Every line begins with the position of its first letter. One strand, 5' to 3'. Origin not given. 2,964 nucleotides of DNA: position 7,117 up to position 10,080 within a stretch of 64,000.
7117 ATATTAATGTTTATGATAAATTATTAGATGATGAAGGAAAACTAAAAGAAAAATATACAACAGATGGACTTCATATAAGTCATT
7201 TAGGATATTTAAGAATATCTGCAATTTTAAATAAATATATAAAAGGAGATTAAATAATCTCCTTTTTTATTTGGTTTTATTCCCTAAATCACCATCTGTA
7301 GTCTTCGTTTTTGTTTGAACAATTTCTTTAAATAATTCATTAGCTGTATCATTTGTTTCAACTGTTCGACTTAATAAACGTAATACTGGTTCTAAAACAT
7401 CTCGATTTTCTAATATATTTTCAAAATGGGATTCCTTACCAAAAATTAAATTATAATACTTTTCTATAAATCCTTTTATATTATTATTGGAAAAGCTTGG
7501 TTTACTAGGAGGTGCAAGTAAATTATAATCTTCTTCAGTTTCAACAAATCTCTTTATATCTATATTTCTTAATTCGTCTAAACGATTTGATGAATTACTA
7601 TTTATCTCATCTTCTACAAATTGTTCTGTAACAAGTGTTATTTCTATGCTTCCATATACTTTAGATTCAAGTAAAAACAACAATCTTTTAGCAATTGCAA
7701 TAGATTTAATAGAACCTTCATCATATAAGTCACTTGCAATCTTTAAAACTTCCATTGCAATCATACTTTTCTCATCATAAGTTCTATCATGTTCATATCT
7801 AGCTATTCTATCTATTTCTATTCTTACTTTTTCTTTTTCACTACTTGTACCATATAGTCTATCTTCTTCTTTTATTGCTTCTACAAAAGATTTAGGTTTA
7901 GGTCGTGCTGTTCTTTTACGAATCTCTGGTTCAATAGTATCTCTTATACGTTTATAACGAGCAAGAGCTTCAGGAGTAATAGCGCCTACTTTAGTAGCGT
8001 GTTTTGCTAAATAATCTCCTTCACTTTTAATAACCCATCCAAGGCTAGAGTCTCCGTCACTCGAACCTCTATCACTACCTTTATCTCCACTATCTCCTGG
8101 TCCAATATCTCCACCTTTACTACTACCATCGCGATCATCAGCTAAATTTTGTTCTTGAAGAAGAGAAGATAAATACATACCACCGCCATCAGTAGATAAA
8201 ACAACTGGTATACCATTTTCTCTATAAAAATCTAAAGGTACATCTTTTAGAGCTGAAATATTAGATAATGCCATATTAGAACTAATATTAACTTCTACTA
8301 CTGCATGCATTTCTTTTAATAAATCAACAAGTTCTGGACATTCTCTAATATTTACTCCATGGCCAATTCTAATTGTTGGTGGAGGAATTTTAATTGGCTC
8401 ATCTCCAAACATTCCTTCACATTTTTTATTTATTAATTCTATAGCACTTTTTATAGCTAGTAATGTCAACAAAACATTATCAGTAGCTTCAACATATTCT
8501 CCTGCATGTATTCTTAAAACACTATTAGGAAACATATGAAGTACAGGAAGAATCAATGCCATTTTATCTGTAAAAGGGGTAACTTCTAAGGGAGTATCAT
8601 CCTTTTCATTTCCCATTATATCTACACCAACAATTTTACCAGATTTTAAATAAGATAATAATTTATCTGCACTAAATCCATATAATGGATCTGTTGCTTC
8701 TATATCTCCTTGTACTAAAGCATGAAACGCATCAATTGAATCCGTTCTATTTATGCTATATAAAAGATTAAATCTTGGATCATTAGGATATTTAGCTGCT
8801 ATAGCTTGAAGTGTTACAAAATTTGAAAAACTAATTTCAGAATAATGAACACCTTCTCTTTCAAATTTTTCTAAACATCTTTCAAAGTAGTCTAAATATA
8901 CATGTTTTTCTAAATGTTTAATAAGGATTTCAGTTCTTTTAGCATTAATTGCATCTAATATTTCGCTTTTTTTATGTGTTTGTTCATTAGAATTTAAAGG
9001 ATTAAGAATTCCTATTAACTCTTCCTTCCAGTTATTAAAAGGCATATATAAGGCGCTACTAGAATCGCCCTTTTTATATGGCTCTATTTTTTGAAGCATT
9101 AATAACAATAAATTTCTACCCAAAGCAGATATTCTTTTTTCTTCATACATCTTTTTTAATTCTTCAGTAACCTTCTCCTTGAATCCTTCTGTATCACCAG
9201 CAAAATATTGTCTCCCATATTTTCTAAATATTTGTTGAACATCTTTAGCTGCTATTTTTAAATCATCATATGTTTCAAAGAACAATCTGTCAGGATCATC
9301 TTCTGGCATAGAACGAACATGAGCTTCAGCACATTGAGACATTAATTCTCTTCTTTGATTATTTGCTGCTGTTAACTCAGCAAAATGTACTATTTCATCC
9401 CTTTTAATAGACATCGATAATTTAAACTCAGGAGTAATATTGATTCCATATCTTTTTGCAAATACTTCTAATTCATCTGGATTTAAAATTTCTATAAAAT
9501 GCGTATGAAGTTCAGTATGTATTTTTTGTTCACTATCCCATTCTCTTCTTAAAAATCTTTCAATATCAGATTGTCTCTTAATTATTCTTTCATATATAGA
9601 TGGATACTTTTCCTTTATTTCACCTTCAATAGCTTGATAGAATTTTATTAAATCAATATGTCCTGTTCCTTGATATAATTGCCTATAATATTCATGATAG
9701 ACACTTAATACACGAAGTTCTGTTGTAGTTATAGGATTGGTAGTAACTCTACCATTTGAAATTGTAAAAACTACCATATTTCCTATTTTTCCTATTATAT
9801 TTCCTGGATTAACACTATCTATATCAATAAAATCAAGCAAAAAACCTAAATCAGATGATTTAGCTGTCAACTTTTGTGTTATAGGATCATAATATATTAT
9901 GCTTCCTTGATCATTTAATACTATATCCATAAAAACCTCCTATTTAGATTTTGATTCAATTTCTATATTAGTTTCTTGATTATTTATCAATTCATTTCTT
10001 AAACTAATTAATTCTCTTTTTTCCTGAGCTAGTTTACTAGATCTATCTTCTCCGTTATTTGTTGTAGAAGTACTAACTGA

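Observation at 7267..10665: Two-gene operon: small 2-TM protein plus 887-aa RdrB-like adenosine/AMP-deaminase-fold protein (candidate defence or nucleotide-editing module lacking an RdrA-type ATPase)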

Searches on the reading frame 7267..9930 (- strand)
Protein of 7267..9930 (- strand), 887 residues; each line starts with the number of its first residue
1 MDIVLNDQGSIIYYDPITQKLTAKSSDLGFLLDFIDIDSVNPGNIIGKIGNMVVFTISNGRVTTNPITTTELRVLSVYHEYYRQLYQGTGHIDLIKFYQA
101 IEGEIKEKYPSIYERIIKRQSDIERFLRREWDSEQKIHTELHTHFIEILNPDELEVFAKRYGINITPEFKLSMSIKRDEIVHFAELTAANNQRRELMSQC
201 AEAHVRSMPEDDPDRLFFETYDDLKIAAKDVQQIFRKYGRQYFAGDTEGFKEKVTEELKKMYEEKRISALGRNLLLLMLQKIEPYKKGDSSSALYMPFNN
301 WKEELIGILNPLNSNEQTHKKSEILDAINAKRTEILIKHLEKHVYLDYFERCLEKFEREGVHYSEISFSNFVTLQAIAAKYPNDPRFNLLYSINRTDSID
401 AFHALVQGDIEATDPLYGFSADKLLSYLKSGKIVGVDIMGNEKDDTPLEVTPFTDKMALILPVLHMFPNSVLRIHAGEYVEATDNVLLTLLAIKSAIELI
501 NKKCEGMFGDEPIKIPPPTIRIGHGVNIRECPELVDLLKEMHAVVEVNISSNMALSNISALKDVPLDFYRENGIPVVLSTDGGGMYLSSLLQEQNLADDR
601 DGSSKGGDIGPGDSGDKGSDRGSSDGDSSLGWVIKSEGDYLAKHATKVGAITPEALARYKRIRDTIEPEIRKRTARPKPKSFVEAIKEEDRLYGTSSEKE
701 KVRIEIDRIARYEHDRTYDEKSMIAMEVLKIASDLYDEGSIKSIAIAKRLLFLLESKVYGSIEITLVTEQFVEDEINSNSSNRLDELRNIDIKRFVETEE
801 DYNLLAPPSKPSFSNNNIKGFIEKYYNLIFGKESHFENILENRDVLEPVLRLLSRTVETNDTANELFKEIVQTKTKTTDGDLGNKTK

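Call 3: search_protein_families(library=pfam, proteins=[window:7267-9930:-], max_evalue=1)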
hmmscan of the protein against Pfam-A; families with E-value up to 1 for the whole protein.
window:7267-9930:- (887 aa): 3 families
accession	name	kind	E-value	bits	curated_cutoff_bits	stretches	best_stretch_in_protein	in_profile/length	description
PF00962.28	A_deaminase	-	1.7e-13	50.8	27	1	521-602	215-296/330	Adenosine deaminase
PF06014.16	YqgQ-like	-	0.0024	18.3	25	1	230-267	6-43/61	YqgQ-like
PF21186.2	DUF6852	-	0.51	11.5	27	1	322-366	13-61/71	Domain of unknown function (DUF6852)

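Call 4: search_protein_families(library=padloc, proteins=[window:7267-9930:-], max_evalue=1)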
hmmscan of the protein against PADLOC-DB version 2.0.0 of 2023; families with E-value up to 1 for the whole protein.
window:7267-9930:- (887 aa): 1 family
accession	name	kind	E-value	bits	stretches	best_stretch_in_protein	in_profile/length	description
PDLC01908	CARF5--CARF_ADA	-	5.6e-06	23.5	1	521-593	473-552/605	-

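Call 5: search_protein_families(library=ncbifam, proteins=[window:7267-9930:-], max_evalue=1)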
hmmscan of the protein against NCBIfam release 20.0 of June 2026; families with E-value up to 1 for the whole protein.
window:7267-9930:- (887 aa): 9 families
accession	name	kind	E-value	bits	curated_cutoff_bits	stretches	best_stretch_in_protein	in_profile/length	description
TIGR01430.1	aden_deam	equivalog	5.2e-12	45.4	216.55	1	521-598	211-288/323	adenosine deaminase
NF006848.0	PRK09358.1-3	equivalog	7.3e-10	38.6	426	1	520-598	210-288/325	adenosine deaminase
NF006849.0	PRK09358.1-5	equivalog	1.4e-09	37.5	494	1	521-602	225-306/350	adenosine deaminase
NF006854.0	PRK09358.3-1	equivalog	1.3e-07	31.1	530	1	521-598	222-299/344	adenosine deaminase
NF006846.0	PRK09358.1-1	equivalog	1.9e-07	30.5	459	1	520-602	217-299/333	adenosine deaminase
TIGR01431.1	adm_rel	subfamily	2.3e-07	30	315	1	519-588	349-418/479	adenosine deaminase-related growth factor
NF006850.0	PRK09358.1-6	equivalog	0.063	12.1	419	1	521-583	215-277/334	adenosine deaminase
TIGR03314.1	Se_ssnA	subfamily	0.12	11.2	455.5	1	522-585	258-315/441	putative selenium metabolism protein SsnA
NF052655.1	XchromeleprotEdmS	equivalog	0.44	10.4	100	0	682-713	19-48/54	extrachromosomal elements maintenance protein EdmS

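Call 6: search_solved_structures(query=window:7267-9930:-, max_evalue=10, show_alignments=3)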
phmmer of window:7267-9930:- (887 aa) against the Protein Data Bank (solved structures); distinct sequences matched with E-value up to 10: 12.
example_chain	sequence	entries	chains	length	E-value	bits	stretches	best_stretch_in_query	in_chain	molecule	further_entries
6ii7_A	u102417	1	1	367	4.6e-08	35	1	521-591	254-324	Adenosine deaminase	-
3ewd_A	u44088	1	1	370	7.6e-08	34.3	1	520-591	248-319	Adenosine deaminase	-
3ewc_A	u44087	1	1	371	1.2e-07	33.6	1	520-591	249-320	Adenosine deaminase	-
2pgf_A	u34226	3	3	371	1.2e-07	33.6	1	520-591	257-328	adenosine deaminase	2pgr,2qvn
2amx_A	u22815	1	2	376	7.9e-07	30.9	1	521-590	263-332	adenosine deaminase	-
6n9m_A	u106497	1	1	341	6.2e-05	24.6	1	521-603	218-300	Adenosine deaminase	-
6n91_A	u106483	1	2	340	0.00075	21.1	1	520-597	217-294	Adenosine deaminase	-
9nte_A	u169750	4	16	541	0.0012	20.4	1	520-587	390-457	Helix pomatia AMP deaminase | AMP deaminase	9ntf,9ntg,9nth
9nti_A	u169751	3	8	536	0.0041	18.6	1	519-591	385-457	Adenosine deaminase AGSA,Adenosine deaminase AGSA,Chimeric adenosine deaminase growth fact | Adenosine deaminase AGSA,Adenosine deaminase AGSA,AMP deaminase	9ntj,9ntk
7jrq_A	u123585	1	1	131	0.23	12.8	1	219-301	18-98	MPP1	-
6msp_A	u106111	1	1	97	0.39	12.1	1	303-367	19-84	De novo Designed Protein Foldit3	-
3lgd_A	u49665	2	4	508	1.6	10.1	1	519-587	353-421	Adenosine deaminase CECR1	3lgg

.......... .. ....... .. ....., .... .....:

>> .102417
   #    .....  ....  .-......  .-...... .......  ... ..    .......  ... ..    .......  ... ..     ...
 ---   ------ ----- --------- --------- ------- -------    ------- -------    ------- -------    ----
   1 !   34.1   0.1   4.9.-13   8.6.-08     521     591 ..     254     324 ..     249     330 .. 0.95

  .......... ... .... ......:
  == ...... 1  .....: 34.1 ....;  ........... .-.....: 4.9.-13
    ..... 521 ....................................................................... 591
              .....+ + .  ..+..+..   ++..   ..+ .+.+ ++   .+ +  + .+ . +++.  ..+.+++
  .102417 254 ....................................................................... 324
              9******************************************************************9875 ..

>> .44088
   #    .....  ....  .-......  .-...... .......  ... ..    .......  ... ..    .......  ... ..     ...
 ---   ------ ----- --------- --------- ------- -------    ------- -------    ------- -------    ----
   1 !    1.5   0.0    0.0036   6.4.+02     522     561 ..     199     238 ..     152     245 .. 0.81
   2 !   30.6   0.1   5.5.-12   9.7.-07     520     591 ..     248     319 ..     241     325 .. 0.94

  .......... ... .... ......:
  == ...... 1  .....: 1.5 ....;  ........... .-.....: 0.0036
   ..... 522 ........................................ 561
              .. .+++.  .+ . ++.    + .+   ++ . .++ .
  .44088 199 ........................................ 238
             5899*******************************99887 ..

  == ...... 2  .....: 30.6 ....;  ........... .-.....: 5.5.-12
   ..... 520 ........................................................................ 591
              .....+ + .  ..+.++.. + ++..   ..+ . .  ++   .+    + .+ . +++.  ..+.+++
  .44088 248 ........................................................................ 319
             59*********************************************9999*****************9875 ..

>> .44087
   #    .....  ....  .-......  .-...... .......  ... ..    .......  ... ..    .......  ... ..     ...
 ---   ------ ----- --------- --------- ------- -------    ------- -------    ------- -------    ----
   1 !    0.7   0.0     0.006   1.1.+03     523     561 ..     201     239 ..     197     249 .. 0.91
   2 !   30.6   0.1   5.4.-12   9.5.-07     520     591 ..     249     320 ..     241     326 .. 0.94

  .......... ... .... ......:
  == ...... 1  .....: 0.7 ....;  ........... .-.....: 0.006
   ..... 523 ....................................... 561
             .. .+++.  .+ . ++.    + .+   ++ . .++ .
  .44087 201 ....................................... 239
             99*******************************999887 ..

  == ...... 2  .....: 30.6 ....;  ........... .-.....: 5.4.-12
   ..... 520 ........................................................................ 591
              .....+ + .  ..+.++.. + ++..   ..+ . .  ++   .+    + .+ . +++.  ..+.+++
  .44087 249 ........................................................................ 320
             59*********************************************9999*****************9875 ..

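Call 7: search_protein_families(library=phrogs, proteins=[window:7267-9930:-], max_evalue=1)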
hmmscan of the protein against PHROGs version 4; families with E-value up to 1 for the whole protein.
window:7267-9930:- (887 aa): 1 family
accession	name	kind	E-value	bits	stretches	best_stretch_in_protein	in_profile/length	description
phrog_23578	-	unknown function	0.0094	17.1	1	717-782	61-124/146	-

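Call 9: find_homologous_proteins(query=window:7267-9930:-, max_evalue=0.001)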
Query window:7267-9930:- (887 aa): 27 proteins with E <= 0.001 among 8000 candidates.
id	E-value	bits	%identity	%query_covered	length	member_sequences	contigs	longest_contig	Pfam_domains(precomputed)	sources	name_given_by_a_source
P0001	0.0e+0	1984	100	100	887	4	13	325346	PF00962.29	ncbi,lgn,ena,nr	ncbi:MAG: hypothetical protein IKQ35_04660 [Bacilli bacterium]|nr:hypothetical protein [Bacilli bact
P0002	5.7e-89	318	32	87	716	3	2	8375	PF00962.29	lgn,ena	-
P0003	9.9e-75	271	31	88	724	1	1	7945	PF00962.29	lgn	-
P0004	5.4e-74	268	30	87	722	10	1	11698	PF00962.29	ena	-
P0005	1.6e-72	263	33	73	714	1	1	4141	PF00962.29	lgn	-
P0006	7.4e-70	254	36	51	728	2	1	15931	PF00962.29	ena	-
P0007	5.6e-65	238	35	48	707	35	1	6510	PF00962.29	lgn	-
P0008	6.1e-64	235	36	47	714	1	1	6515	PF00962.29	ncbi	-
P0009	7.7e-64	234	44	32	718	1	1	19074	PF00962.29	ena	-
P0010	1.6e-63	233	44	32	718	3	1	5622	PF00962.29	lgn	-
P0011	5.7e-63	232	29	80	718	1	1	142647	PF00962.29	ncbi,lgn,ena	-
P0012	5.9e-63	232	33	52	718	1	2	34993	PF00962.29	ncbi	-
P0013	2.6e-59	220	32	68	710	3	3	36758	PF00962.29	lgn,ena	-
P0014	2.5e-57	213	30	75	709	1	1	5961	PF00962.29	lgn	-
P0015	1.1e-54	204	33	48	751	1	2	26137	-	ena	-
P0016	3.0e-51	193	27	90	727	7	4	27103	-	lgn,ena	-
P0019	9.7e-35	138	38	28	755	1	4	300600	-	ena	-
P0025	3.4e-19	87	30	30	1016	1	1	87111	PF00962.29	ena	-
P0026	9.6e-7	46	32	18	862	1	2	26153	PF00962.29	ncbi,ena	-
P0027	9.1e-6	42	27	29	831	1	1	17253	PF00962.29,PF00293.35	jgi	jgi:ADP-ribose pyrophosphatase YjhB (NUDIX family)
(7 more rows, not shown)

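Call 10: find_encoding_contigs(protein=P0011, flank=8000, max_places=3)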
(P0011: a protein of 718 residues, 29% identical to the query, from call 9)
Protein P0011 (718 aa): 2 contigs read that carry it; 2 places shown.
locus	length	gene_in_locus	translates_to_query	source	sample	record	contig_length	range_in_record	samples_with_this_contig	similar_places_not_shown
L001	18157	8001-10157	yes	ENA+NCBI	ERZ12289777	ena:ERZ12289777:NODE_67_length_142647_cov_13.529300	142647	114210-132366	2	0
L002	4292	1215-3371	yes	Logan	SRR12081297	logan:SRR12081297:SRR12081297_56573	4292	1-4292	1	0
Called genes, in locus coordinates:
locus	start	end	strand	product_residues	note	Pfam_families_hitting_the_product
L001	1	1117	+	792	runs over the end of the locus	PF00005:ABC_tran, PF00006:ATP-synt_ab (faint), PF02463:SMC_N (faint), PF00004:AAA (faint), PF05729:NACHT (faint), PF12848:ABC_tran_Xtn, PF00005:ABC_tran, PF01636:APH (weak), +2 more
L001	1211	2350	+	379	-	-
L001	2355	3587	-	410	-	PF00375:SDF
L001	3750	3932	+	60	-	-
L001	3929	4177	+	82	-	-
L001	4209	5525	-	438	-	PF16403:Bact_surface_Ig-like (weak), PF01183:Glyco_hydro_25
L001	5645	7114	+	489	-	PF08903:DUF1846, PF20921:DUF1846_C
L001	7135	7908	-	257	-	-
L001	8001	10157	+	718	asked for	PF00962:A_deaminase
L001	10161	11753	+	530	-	PF01368:DHH, PF00571:CBS (weak), PF02833:DHHA2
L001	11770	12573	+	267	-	PF16403:Bact_surface_Ig-like (weak)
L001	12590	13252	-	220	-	PF00625:Guanylate_kin, PF13671:AAA_33 (faint)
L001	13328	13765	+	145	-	-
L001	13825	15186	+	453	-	PF21946:LppM (weak)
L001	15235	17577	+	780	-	PF12705:PDDEXK_1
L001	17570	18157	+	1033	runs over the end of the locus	PF00270:DEAD (faint), PF00580:UvrD-helicase, PF01443:Viral_helicase1 (faint), PF13245:AAA_19, PF13361:UvrD_C, PF13538:UvrD_C_2 (faint)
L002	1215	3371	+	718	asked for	PF00962:A_deaminase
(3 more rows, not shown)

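Call 11: find_encoding_contigs(protein=P0019, flank=8000, max_places=3)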
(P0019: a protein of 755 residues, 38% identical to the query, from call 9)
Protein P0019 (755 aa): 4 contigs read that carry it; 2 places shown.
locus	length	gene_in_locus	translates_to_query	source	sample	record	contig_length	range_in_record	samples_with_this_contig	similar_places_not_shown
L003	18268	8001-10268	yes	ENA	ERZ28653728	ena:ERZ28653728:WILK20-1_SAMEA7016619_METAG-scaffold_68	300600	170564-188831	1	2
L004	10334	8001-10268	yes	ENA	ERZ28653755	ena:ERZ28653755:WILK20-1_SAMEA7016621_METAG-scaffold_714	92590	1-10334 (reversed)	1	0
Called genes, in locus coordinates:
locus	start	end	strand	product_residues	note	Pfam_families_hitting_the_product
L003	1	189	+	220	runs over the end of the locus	PF00849:PseudoU_synth_2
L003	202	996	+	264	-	PF00398:RrnaAD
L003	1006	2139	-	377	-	PF00375:SDF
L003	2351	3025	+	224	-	-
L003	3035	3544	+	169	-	-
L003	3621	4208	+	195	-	-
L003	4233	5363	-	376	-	PF16403:Bact_surface_Ig-like (faint), PF01183:Glyco_hydro_25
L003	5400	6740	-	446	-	PF21799:MurD-like_N (weak), PF08245:Mur_ligase_M, PF02875:Mur_ligase_C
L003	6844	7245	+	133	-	-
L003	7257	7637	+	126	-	-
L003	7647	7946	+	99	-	-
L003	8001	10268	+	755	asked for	-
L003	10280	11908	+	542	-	PF01368:DHH, PF00571:CBS (faint), PF07085:DRTGG, PF02833:DHHA2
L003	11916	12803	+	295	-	-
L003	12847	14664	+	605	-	-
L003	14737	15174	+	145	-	-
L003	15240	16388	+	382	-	-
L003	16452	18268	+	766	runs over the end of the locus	PF12705:PDDEXK_1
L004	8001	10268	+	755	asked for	-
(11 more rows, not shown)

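Call 12: find_encoding_contigs(protein=P0002, flank=8000, max_places=3)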
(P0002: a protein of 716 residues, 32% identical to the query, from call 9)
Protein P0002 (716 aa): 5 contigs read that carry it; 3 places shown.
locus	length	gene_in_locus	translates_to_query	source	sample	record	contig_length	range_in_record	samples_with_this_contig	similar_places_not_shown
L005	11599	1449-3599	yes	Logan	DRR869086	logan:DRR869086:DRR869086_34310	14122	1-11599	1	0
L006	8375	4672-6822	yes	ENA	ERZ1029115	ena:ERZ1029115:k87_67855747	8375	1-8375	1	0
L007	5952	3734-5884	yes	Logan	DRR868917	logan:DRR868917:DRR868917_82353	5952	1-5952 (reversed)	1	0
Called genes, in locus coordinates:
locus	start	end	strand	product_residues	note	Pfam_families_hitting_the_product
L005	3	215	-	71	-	?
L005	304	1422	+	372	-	-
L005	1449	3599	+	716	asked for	PF00962:A_deaminase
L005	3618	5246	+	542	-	PF01368:DHH (weak), PF00571:CBS (weak), PF07085:DRTGG, PF01368:DHH, PF02833:DHHA2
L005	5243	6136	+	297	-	-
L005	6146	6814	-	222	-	PF00625:Guanylate_kin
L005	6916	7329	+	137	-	-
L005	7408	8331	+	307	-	-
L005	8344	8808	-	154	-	PF04073:tRNA_edit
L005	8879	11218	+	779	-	PF12705:PDDEXK_1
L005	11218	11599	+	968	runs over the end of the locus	?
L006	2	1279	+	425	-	?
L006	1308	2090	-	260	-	-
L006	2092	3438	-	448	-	PF21799:MurD-like_N, PF08245:Mur_ligase_M, PF02875:Mur_ligase_C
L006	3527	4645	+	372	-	-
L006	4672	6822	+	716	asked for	PF00962:A_deaminase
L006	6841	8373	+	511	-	?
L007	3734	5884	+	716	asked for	PF00962:A_deaminase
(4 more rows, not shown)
